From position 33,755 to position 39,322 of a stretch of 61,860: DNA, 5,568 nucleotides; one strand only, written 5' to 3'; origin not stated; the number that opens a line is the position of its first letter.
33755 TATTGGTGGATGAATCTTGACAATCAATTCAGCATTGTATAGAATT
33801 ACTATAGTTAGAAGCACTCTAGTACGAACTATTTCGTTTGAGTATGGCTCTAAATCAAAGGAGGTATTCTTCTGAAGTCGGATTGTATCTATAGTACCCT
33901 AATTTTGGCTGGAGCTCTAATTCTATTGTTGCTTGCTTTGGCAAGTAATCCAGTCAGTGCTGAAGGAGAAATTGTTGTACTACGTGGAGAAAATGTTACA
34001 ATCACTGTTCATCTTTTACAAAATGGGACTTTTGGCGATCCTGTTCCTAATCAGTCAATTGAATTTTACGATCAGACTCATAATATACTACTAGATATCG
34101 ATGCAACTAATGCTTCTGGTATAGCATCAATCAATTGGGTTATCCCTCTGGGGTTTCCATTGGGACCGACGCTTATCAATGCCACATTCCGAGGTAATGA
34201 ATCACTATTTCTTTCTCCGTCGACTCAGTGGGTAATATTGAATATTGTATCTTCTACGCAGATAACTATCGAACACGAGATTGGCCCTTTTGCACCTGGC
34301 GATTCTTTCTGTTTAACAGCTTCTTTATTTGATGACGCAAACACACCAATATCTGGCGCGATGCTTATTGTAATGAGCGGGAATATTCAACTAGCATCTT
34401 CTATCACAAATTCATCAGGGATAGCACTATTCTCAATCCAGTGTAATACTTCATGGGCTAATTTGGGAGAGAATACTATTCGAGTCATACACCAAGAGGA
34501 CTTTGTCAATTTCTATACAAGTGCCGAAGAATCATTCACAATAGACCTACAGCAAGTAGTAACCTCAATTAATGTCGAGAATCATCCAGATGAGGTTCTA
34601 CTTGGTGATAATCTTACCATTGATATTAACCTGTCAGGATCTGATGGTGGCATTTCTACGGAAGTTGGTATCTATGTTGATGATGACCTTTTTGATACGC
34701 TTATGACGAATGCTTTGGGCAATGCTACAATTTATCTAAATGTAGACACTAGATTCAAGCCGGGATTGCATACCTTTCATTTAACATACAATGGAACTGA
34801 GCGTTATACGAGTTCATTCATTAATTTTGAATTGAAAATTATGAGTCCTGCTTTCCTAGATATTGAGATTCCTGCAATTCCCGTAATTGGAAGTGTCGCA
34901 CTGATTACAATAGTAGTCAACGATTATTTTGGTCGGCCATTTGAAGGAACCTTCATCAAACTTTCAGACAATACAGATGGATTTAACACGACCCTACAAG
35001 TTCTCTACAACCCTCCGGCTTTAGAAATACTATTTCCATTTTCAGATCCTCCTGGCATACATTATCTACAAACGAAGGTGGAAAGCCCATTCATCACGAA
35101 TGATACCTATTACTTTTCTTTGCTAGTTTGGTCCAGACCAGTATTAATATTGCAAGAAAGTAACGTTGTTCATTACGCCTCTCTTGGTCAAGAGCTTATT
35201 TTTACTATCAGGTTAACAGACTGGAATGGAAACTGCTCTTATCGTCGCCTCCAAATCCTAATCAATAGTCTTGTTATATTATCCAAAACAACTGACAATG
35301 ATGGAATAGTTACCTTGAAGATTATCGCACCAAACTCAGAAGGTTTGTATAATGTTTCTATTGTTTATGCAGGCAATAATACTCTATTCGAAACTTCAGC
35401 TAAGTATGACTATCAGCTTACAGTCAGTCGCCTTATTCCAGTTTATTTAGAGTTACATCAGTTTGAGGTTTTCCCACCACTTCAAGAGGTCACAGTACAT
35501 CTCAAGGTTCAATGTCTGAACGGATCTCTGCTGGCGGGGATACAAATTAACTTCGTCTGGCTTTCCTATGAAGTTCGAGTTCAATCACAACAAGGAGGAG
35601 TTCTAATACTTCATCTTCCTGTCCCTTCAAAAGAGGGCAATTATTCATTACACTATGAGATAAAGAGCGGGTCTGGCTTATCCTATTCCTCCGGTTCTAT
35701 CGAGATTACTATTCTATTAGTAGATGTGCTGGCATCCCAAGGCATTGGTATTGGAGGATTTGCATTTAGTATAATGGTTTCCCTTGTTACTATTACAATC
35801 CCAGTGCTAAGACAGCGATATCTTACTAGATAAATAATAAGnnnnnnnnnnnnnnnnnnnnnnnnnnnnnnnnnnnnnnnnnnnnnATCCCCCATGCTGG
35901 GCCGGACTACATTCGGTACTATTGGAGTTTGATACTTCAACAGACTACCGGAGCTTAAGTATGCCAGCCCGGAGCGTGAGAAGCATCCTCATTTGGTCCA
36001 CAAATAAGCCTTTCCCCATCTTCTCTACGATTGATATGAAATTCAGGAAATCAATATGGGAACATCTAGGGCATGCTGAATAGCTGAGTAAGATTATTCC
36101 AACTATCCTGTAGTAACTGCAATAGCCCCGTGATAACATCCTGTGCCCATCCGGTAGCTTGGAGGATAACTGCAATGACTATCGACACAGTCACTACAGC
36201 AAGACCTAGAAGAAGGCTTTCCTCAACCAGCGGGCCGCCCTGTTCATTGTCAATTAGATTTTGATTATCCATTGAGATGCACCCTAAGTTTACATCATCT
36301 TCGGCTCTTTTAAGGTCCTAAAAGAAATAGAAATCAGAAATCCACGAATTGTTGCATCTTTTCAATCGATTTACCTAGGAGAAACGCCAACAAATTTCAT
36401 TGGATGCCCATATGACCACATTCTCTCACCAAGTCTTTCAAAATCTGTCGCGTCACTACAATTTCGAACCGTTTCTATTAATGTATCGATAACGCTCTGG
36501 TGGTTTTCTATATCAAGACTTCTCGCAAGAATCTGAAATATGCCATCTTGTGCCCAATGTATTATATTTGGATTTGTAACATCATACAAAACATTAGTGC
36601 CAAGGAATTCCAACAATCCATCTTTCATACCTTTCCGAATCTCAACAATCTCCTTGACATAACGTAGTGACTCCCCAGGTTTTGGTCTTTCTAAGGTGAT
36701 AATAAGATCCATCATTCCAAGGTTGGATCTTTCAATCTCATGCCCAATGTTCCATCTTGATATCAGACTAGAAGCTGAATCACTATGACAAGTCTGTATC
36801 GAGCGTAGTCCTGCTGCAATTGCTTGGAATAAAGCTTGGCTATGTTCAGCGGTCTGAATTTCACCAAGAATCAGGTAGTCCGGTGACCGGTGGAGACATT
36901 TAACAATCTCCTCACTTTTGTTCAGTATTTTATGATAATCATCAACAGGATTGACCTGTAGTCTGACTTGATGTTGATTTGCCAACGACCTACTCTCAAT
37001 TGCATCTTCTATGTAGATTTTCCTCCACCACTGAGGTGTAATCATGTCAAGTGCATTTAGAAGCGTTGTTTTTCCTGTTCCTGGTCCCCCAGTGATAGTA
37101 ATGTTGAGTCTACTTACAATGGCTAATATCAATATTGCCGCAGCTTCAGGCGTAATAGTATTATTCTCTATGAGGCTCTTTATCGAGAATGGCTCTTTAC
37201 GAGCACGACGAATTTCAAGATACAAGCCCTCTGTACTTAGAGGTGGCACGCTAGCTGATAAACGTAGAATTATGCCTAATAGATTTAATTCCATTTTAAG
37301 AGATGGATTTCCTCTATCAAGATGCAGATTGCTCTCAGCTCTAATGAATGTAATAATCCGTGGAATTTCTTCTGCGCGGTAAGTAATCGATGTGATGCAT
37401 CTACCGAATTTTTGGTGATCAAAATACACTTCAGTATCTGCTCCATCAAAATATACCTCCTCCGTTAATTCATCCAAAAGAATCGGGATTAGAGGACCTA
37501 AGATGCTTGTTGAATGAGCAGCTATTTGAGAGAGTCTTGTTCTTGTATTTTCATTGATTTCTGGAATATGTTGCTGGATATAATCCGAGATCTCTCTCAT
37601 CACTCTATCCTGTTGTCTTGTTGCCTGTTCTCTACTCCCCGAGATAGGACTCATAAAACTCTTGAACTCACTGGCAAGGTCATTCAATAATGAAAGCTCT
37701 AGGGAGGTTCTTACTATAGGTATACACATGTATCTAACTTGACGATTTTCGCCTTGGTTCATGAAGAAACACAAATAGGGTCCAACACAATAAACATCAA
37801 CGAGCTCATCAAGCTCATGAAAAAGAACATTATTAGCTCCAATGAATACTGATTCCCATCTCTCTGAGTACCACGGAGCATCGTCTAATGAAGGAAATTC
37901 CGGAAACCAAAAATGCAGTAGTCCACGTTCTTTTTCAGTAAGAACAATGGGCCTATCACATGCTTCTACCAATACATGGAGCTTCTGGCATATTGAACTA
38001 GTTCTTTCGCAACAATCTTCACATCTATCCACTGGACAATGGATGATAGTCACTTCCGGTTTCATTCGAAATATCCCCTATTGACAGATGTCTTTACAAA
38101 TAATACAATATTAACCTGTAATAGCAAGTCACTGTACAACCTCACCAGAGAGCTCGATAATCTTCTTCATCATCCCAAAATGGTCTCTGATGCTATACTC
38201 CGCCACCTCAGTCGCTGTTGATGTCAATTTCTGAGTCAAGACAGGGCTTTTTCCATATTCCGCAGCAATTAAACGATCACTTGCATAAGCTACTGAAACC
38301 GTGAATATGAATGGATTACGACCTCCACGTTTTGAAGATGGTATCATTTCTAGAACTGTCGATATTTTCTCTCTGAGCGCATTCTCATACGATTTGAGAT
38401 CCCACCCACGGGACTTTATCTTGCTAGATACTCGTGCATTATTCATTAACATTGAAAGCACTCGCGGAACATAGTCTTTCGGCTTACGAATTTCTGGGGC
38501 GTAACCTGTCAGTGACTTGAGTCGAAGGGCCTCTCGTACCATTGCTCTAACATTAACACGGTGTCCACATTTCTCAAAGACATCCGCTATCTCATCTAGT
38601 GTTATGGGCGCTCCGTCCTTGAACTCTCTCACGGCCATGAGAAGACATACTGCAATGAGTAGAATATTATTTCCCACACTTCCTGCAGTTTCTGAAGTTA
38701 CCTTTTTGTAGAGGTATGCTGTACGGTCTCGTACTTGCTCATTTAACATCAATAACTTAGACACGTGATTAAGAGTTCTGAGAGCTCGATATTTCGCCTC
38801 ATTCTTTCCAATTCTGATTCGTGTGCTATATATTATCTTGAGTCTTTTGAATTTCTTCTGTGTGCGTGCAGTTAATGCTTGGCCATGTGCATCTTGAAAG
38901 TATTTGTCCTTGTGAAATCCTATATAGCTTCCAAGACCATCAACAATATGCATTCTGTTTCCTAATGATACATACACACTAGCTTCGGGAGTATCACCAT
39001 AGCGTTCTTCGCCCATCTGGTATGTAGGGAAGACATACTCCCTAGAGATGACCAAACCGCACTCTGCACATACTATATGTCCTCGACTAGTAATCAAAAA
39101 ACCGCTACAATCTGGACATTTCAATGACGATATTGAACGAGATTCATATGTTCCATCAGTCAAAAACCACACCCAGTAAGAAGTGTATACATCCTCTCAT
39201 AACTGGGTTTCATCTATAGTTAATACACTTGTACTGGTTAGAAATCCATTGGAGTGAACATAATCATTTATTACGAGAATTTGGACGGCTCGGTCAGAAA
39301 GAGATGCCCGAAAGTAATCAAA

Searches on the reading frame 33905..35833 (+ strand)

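Call 44: search_protein_families(library=pfam, proteins=[window:33905-35833:+], max_evalue=0.001)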
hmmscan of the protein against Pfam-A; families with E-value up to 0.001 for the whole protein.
window:33905-35833:+ (642 aa): 3 families
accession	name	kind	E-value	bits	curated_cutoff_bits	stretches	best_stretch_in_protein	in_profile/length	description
PF16640.11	Big_3_5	-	1.9e-17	64.1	35.5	0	227-304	4-78/88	Bacterial Ig-like domain (group 3)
PF02369.22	Big_1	-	1e-06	29.2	34.9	0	133-179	17-67/93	Bacterial Ig-like domain (group 1)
PF11974.14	bMG3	-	0.00026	21.4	34.9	0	32-77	16-57/103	Bacterial alpha-2-macroglobulin MG3 domain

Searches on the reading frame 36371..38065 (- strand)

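Call 44: search_protein_families(library=pfam, proteins=[window:36371-38065:-], max_evalue=0.001)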
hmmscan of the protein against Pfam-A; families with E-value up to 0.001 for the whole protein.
window:36371-38065:- (564 aa): 5 families
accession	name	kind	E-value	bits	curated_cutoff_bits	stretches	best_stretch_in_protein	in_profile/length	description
PF00437.27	T2SSE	-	4.9e-19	68.7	24.9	1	257-438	82-255/370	Type II/IV secretion system protein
PF13238.12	AAA_18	-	0.00012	23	29.4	0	322-395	1-67/128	AAA domain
PF13521.12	AAA_28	-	0.00013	22.7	27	1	322-346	2-27/164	AAA domain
PF01078.27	Mg_chelatase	-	0.00048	20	20.3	1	308-380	11-84/207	Magnesium chelatase, subunit ChlI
PF13401.12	AAA_22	-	0.00097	19.9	27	0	320-416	6-75/130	AAA domain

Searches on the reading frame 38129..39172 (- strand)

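Call 44: search_protein_families(library=pfam, proteins=[window:38129-39172:-], max_evalue=0.001)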
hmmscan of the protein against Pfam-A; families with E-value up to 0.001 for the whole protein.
window:38129-39172:- (347 aa): 2 families
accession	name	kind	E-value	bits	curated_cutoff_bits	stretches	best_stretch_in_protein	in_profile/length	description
PF00382.24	TFIIB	-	3e-05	24.4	23.6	1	129-199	7-75/92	Transcription factor TFIIB repeat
PF08271.17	Zn_Ribbon_TF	-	5.2e-05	23.2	29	1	18-47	2-34/43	TFIIB zinc-binding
